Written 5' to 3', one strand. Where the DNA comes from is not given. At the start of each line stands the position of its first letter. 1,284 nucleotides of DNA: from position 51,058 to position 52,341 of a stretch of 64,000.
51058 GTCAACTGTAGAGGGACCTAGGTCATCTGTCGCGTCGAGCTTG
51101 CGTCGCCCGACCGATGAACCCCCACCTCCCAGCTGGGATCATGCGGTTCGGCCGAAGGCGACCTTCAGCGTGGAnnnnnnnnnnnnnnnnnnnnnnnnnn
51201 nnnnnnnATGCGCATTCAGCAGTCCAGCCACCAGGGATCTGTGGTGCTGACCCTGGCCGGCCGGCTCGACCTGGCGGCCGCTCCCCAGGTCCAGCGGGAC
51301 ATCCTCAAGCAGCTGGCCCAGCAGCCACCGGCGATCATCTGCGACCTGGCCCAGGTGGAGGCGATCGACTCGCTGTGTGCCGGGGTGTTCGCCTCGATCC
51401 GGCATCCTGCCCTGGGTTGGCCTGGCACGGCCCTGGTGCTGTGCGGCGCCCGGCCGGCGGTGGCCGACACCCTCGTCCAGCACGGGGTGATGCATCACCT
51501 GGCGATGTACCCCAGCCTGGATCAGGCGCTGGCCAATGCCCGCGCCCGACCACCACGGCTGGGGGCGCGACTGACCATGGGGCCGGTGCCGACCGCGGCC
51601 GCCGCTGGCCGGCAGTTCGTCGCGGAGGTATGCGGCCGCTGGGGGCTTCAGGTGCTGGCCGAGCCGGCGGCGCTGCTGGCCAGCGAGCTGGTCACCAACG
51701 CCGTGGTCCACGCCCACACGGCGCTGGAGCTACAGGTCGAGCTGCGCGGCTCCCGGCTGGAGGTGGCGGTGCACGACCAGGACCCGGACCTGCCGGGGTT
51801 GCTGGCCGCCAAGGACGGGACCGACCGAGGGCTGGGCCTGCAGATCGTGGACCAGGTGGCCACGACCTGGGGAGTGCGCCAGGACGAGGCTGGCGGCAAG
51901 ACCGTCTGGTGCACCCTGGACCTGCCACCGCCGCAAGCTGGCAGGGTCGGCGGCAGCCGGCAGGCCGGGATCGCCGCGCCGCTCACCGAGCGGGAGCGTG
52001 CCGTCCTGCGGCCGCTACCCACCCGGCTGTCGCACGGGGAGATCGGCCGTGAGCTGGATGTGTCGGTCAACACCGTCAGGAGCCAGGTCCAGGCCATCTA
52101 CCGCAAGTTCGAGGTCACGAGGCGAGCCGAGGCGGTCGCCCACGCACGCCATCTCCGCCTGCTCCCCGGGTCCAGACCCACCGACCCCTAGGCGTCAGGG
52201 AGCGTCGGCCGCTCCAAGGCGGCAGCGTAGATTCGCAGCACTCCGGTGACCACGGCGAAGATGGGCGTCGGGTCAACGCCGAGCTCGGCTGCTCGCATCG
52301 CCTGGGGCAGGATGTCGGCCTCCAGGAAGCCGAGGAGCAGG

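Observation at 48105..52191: Unusual STAS–RsbW-like kinase–LuxR-HTH fusion protein divergent from a MASE1 histidine kinase / receiver / NarL-regulator set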

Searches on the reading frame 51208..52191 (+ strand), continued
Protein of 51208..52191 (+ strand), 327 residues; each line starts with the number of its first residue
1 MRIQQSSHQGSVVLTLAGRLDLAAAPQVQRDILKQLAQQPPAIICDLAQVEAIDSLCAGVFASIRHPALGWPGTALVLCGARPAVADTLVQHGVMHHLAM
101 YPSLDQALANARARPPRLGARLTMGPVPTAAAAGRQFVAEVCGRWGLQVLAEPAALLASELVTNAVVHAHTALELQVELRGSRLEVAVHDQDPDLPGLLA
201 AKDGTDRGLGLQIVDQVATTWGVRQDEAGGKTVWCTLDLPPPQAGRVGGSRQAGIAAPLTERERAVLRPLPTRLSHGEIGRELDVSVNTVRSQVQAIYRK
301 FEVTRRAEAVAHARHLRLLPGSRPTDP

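Call 84: find_homologous_proteins(query=A8, max_evalue=0.00001)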
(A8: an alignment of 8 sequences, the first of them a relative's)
Query A8 (8 sequences) (250 aa, profile of the alignment): 151 proteins with E <= 0.00001 among 8000 candidates; the best 120 are listed.
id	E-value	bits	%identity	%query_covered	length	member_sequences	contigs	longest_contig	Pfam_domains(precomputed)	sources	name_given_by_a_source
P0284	1.1e-114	400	30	98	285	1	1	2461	PF13581.13,PF02518.32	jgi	jgi:anti-sigma regulatory factor (Ser/Thr protein kinase)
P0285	6.2e-96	339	100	100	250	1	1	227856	PF13581.13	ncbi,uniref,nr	ncbi:hypothetical protein [Actinoplanes sp. M2I2]|uniref:hypothetical protein n=1 Tax=Actinoplanes s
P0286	1.7e-95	337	82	98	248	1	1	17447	PF13581.13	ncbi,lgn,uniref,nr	ncbi:hypothetical protein M1L60_46150 [Actinoplanes sp. TRM 88003]|uniref:STAS domain-containing pro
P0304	3.2e-94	333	32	85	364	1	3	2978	PF00196.26,PF13581.13,PF02518.32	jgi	jgi:DNA-binding CsgD family transcriptional regulator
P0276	1.1e-93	331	33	95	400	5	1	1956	PF00196.26,PF13581.13,PF02518.32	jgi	-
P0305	2.6e-89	317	84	98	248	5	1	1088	-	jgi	jgi:anti-anti-sigma regulatory factor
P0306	3.3e-89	317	31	88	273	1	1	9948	PF13581.13,PF02518.32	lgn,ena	-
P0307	1.9e-88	314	34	96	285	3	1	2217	PF13581.13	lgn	-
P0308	3.8e-88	313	31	94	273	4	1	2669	PF13581.13,PF02518.32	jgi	jgi:anti-sigma regulatory factor (Ser/Thr protein kinase)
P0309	1.1e-87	312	34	94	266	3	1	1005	PF13581.13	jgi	jgi:anti-sigma regulatory factor (Ser/Thr protein kinase)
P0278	3.3e-87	310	33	94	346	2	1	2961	PF00196.26,PF13581.13,PF02518.32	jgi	jgi:DNA-binding CsgD family transcriptional regulator/anti-sigma regulatory factor (Ser/Thr protein 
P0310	5.0e-87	310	80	100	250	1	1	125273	PF01740.27,PF13581.13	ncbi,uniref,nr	ncbi:STAS domain-containing protein [Paractinoplanes maris]|uniref:STAS domain-containing protein n=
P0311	6.7e-87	309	35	94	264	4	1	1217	PF13581.13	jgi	jgi:hypothetical protein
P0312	1.4e-86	308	84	98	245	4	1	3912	-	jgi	jgi:anti-anti-sigma regulatory factor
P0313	1.6e-86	308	35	94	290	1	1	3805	PF13581.13,PF02518.32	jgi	jgi:anti-sigma regulatory factor (Ser/Thr protein kinase)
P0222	5.3e-84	300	33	93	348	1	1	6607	PF00196.26,PF13581.13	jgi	jgi:DNA-binding CsgD family transcriptional regulator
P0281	6.3e-67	244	31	85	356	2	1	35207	PF00196.26,PF02518.32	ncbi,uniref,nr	ncbi:LuxR C-terminal-related transcriptional regulator [Virgisporangium ochraceum]|uniref:LuxR C-ter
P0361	2.1e-64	235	54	97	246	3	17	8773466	PF13581.13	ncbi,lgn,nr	ncbi:ATP-binding protein [Actinoplanes missouriensis]|nr:ATP-binding protein [Actinoplanes missourie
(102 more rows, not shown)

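Call 85: find_encoding_contigs(protein=P0361, flank=4000, max_places=2)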
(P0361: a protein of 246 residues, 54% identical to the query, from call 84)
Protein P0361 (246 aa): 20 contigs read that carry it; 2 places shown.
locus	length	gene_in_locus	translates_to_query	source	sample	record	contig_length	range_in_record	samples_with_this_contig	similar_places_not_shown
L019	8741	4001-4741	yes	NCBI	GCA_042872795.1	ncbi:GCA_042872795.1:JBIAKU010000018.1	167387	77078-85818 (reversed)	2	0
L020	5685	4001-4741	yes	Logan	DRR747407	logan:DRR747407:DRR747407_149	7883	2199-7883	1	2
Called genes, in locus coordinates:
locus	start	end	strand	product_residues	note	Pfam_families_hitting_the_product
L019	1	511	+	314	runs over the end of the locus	PF01569:PAP2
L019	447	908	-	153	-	-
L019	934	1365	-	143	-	PF12802:MarR_2, PF01047:MarR, PF13463:HTH_27 (weak), PF01325:Fe_dep_repress (weak), PF12840:HTH_20 (faint), PF25213:HVO_A0261_N (weak)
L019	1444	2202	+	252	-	PF00106:adh_short, PF01370:Epimerase (weak), PF08659:KR (faint), PF13561:adh_short_C2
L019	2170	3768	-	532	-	PF17158:MASE4, PF00512:HisKA, PF02518:HATPase_c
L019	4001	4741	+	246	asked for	PF13581:HATPase_c_2 (weak)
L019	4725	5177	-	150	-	-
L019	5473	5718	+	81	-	-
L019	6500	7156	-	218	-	PF01027:Bax1-I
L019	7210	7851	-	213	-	PF06283:ThuA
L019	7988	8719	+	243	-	-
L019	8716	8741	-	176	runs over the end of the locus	PF13302:Acetyltransf_3, PF13420:Acetyltransf_4, PF13523:Acetyltransf_8, PF00583:Acetyltransf_1, PF13508:Acetyltransf_7 (faint)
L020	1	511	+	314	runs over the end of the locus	PF01569:PAP2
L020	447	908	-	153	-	-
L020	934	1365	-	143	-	PF12802:MarR_2, PF01047:MarR, PF13463:HTH_27 (weak), PF01325:Fe_dep_repress (weak), PF12840:HTH_20 (faint), PF25213:HVO_A0261_N (weak)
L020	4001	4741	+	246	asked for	PF13581:HATPase_c_2 (weak)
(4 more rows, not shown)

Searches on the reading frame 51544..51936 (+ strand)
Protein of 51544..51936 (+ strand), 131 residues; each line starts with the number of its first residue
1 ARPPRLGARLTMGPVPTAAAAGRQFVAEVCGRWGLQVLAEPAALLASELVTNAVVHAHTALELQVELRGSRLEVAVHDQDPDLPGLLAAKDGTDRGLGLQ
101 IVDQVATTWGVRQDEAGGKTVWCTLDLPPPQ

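Call 73: search_solved_structures(query=A7, max_evalue=1, show_alignments=4)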
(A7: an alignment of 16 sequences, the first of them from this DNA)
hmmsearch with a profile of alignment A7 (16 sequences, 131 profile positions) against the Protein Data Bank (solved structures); distinct sequences matched with E-value up to 1: 31.
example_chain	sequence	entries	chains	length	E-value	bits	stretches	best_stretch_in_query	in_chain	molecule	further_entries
8sbm_A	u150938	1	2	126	3.4e-05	26.8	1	37-88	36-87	GAF domain-containing protein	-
3zxo_A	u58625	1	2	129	5.9e-05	26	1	37-85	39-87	REDOX SENSOR HISTIDINE KINASE RESPONSE REGULATOR DEVS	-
9p6i_A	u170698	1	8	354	7.6e-05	25.7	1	45-112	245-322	histidine kinase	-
1tid_A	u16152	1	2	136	0.00022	24.2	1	9-122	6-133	Anti-sigma F factor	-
1til_A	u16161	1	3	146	0.00023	24.1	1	9-122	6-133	Anti-sigma F factor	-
1th8_A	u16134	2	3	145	0.00024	24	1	9-122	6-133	Anti-sigma F factor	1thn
1l0o_A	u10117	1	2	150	0.00025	24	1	9-122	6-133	Anti-sigma F factor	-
3zxq_A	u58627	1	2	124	0.0027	20.7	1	38-81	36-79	HYPOXIA SENSOR HISTIDINE KINASE RESPONSE REGULATOR DOST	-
4biw_A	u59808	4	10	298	0.0049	19.8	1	46-105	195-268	SENSOR PROTEIN CPXA | Sensor histidine kinase CpxA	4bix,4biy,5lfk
4biz_A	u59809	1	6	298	0.005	19.8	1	46-105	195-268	SENSOR PROTEIN CPXA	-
4biu_A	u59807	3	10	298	0.005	19.8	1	46-105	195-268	SENSOR PROTEIN CPXA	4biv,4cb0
6lgq_C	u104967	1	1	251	0.0062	19.5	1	47-101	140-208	Histidine kinase KdpD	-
6m36_A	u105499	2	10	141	0.0074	19.2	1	41-112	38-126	Serine-protein kinase RsbW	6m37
4r39_A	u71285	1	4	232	0.0092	18.9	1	41-115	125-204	Blue-light-activated histidine kinase 2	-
4r3a_A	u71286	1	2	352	0.02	17.8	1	41-114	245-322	Blue-light-activated histidine kinase 2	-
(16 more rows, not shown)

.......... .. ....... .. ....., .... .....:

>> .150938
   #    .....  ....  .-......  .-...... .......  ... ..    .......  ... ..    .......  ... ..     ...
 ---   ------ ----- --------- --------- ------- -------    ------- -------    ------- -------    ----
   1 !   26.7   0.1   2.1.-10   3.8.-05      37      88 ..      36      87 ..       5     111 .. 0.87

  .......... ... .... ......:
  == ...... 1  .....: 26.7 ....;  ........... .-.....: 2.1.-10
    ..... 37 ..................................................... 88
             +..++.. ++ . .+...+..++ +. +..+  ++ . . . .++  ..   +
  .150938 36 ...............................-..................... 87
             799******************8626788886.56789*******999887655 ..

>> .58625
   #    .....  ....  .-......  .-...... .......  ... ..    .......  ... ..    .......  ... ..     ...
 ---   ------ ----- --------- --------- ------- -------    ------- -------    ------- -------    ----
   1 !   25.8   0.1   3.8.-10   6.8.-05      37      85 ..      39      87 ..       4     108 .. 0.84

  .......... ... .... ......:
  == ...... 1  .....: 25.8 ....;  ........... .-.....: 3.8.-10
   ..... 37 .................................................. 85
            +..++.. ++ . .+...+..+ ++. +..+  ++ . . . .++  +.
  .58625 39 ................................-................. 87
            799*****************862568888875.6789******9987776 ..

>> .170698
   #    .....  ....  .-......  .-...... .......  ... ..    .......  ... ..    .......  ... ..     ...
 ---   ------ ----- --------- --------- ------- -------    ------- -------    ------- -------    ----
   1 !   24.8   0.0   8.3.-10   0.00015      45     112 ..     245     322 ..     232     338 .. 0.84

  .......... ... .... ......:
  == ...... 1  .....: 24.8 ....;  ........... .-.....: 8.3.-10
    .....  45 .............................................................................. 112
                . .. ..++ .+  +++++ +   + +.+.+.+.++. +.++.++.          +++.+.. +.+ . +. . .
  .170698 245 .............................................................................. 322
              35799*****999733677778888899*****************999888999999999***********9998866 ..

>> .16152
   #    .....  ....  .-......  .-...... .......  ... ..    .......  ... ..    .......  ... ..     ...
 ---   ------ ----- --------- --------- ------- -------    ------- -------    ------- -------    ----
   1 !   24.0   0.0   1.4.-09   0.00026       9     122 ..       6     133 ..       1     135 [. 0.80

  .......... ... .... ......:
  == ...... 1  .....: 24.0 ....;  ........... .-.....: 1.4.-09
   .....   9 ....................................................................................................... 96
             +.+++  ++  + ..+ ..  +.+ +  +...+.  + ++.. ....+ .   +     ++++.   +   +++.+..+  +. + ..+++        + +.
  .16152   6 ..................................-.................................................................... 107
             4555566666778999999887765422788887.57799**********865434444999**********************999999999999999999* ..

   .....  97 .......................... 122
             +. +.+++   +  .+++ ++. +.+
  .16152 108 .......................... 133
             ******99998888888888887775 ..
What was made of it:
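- The G1 glycines are lost and the ATP lid is about 8 residues shorter than in SpoIIAB (call 73).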
